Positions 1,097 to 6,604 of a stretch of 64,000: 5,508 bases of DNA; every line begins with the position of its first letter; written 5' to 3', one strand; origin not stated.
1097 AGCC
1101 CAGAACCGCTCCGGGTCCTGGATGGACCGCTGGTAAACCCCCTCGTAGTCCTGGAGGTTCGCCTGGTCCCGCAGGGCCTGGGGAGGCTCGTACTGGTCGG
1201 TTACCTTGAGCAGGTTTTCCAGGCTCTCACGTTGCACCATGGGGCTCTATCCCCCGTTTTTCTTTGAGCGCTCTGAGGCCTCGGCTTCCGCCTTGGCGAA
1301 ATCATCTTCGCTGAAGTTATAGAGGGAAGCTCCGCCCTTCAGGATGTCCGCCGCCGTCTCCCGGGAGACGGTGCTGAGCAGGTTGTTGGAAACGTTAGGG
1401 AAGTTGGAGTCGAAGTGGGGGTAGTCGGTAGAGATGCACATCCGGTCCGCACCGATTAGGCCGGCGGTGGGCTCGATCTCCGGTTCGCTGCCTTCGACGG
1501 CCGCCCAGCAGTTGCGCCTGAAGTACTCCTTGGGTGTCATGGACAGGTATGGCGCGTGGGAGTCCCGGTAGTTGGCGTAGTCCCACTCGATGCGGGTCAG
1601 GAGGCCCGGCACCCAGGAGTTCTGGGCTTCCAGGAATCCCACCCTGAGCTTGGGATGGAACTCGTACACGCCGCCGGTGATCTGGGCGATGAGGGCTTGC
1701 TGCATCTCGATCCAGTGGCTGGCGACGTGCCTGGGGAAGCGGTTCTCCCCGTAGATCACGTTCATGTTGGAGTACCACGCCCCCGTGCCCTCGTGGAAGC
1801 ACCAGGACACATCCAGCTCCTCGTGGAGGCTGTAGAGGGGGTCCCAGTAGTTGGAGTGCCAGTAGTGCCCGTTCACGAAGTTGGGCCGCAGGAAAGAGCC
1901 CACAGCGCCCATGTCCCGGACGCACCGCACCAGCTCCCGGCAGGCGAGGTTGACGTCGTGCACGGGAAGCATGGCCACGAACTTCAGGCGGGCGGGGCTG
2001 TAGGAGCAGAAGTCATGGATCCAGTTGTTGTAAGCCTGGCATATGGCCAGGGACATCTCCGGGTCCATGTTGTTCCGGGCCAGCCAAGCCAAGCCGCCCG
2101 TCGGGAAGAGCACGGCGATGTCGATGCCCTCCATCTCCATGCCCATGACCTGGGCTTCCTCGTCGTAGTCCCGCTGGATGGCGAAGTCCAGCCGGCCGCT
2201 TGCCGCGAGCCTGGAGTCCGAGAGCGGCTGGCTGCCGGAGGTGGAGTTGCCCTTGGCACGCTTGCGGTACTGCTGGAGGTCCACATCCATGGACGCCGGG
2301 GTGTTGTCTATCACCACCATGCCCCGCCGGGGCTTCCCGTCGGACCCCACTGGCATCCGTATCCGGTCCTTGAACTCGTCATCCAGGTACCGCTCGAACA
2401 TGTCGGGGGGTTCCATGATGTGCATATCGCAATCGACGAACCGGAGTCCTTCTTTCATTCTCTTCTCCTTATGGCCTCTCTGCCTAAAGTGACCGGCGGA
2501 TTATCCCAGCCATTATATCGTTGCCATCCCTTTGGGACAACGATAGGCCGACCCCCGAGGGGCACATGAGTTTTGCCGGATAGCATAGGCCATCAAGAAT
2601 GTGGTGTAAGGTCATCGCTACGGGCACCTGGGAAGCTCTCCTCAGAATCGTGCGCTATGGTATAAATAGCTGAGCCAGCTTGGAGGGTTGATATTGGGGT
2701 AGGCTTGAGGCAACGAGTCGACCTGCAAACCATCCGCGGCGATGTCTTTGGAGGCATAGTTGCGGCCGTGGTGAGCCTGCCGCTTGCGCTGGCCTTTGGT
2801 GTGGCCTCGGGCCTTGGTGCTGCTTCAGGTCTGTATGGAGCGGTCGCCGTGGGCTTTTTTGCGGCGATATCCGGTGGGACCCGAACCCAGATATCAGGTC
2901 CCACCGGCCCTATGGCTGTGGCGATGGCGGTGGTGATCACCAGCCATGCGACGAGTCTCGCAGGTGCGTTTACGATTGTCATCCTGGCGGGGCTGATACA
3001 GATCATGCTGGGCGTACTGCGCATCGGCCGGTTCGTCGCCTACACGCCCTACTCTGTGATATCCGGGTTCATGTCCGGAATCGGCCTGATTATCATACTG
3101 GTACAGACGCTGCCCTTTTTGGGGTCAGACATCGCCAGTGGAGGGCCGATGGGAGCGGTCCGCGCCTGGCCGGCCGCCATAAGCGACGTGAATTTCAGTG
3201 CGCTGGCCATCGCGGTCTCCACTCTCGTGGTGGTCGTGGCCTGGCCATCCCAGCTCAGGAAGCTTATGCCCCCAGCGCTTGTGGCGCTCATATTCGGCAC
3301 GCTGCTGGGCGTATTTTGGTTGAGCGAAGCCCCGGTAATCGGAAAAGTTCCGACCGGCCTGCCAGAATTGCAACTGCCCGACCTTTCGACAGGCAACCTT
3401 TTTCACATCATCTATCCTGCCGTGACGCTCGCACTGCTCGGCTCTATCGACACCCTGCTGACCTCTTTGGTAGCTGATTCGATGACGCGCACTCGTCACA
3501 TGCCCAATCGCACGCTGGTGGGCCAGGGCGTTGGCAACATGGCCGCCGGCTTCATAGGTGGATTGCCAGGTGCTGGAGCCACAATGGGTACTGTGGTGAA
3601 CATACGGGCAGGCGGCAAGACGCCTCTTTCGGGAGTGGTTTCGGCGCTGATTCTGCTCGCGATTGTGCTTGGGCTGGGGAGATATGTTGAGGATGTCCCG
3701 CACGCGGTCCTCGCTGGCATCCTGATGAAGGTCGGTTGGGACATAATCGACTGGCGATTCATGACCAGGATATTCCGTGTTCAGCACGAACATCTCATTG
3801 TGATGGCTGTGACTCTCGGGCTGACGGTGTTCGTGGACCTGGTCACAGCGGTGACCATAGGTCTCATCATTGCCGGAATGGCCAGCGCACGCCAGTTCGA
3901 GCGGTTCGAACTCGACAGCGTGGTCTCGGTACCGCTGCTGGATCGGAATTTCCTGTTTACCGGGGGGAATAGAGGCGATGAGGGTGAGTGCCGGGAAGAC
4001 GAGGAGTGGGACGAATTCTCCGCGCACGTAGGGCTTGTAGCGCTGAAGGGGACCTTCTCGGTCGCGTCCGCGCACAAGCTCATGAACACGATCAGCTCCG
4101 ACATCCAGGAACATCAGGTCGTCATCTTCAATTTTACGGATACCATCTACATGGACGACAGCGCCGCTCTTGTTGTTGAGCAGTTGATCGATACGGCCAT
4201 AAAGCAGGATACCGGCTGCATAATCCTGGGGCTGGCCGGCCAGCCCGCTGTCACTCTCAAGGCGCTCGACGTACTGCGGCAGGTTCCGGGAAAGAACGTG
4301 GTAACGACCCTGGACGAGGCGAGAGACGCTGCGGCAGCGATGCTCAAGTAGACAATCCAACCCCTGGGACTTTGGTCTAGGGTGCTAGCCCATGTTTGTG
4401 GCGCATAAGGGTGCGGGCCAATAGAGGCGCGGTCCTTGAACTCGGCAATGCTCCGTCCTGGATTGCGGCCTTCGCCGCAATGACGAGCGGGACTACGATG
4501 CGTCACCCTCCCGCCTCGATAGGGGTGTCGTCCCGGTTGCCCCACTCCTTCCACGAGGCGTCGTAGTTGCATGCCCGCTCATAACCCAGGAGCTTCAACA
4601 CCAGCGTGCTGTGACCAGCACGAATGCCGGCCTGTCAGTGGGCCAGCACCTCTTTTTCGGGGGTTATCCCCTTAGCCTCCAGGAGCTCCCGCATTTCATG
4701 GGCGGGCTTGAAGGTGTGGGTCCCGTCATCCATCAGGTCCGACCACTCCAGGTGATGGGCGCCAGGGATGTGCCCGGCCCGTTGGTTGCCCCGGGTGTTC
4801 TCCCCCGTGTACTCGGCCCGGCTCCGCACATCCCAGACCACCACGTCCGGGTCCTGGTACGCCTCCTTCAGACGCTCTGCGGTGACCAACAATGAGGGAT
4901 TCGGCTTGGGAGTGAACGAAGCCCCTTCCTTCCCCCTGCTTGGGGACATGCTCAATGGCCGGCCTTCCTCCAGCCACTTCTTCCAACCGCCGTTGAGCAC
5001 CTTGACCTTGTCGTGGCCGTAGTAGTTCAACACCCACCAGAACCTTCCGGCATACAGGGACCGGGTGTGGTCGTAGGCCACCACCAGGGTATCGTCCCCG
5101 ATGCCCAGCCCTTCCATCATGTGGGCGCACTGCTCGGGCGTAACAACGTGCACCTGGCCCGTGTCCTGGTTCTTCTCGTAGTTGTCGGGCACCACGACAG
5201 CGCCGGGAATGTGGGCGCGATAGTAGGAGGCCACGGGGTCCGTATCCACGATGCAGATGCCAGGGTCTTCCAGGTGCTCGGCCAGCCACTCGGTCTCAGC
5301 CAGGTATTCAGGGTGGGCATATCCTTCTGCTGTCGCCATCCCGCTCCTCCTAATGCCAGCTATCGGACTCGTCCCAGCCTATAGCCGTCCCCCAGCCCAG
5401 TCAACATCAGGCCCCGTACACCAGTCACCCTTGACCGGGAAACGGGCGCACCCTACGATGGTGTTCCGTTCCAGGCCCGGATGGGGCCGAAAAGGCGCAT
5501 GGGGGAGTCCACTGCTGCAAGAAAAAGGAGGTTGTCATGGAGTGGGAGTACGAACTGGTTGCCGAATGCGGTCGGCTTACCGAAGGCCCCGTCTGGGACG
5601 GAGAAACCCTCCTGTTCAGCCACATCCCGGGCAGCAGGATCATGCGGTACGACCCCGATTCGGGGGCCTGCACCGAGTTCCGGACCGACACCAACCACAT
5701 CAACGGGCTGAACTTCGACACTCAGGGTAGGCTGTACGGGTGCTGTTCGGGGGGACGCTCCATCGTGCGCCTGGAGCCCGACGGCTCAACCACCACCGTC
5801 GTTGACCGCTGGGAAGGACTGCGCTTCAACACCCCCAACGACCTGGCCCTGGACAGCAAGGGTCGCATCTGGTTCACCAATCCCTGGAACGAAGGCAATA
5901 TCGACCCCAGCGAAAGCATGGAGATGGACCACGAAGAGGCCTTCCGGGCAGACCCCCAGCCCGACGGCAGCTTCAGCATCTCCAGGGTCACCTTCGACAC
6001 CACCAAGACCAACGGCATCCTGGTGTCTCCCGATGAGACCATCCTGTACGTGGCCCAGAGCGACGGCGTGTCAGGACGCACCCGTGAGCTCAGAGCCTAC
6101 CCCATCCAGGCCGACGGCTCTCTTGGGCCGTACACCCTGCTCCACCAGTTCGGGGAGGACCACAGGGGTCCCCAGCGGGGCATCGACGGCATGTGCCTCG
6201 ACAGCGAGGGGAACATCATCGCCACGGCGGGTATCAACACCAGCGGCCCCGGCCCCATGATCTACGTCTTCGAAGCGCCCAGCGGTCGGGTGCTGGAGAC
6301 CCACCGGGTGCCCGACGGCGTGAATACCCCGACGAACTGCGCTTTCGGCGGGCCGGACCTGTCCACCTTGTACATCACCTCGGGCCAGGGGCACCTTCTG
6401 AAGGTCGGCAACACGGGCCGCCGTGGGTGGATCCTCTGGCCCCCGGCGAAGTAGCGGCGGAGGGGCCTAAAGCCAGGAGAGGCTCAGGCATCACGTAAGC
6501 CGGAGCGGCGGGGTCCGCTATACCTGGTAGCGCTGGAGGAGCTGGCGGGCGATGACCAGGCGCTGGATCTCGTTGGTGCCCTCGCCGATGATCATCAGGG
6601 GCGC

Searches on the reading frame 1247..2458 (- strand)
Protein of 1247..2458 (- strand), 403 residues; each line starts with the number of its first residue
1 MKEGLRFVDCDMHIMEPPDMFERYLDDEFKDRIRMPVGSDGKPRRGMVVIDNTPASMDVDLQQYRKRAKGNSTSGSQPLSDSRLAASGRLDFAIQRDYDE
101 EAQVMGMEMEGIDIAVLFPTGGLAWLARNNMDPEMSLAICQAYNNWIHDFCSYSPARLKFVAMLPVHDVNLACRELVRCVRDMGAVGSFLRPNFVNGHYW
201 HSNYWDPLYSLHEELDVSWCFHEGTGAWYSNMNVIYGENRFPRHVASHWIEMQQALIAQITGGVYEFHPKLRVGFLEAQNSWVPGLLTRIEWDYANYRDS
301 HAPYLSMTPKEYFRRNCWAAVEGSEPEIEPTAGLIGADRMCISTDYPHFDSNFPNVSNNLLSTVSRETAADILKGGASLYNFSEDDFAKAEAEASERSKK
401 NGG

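Call 78: search_protein_families(library=pfam, proteins=[window:1247-2458:-], max_evalue=0.0001)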
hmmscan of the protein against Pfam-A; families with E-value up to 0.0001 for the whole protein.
window:1247-2458:- (403 aa): 1 family
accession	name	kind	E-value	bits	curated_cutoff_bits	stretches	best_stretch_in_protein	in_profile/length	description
PF04909.20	Amidohydro_2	-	2.4e-15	57.5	26.4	1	9-351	2-252/289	Amidohydrolase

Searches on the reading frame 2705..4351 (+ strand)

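Call 78: search_protein_families(library=pfam, proteins=[window:2705-4351:+], max_evalue=0.0001)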
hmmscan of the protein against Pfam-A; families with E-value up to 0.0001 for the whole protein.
window:2705-4351:+ (548 aa): 2 families
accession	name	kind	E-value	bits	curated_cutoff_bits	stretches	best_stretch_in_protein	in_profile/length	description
PF00916.26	Sulfate_transp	-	1.1e-80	271.7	23.2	1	11-370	2-380/380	Sulfate permease family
PF01740.26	STAS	-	2.8e-10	40.3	22.6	1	441-539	9-106/106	STAS domain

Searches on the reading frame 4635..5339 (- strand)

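Call 78: search_protein_families(library=pfam, proteins=[window:4635-5339:-], max_evalue=0.0001)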
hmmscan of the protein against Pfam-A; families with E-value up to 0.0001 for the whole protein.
window:4635-5339:- (234 aa): 1 family
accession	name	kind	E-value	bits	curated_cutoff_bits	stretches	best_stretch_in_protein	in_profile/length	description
PF00581.25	Rhodanese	-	3.4e-26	92.1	22.2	2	16-124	2-101/102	Rhodanese-like domain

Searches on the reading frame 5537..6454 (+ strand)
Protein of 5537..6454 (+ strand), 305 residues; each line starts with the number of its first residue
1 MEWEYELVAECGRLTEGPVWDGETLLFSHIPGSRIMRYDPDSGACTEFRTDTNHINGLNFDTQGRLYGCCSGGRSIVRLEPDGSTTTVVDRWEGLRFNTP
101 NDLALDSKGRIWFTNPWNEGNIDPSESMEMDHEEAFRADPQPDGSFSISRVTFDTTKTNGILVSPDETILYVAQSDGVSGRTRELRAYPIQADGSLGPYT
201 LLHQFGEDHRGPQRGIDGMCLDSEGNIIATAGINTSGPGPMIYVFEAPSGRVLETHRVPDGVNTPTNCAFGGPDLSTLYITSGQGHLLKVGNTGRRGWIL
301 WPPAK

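Call 78: search_protein_families(library=pfam, proteins=[window:5537-6454:+], max_evalue=0.0001)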
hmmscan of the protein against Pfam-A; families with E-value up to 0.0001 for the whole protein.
window:5537-6454:+ (305 aa): 1 family
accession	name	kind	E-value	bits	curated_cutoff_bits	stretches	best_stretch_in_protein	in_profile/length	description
PF08450.18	SGL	-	2.3e-41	142.5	26.3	1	14-283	1-245/246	SMP-30/Gluconolactonase/LRE-like region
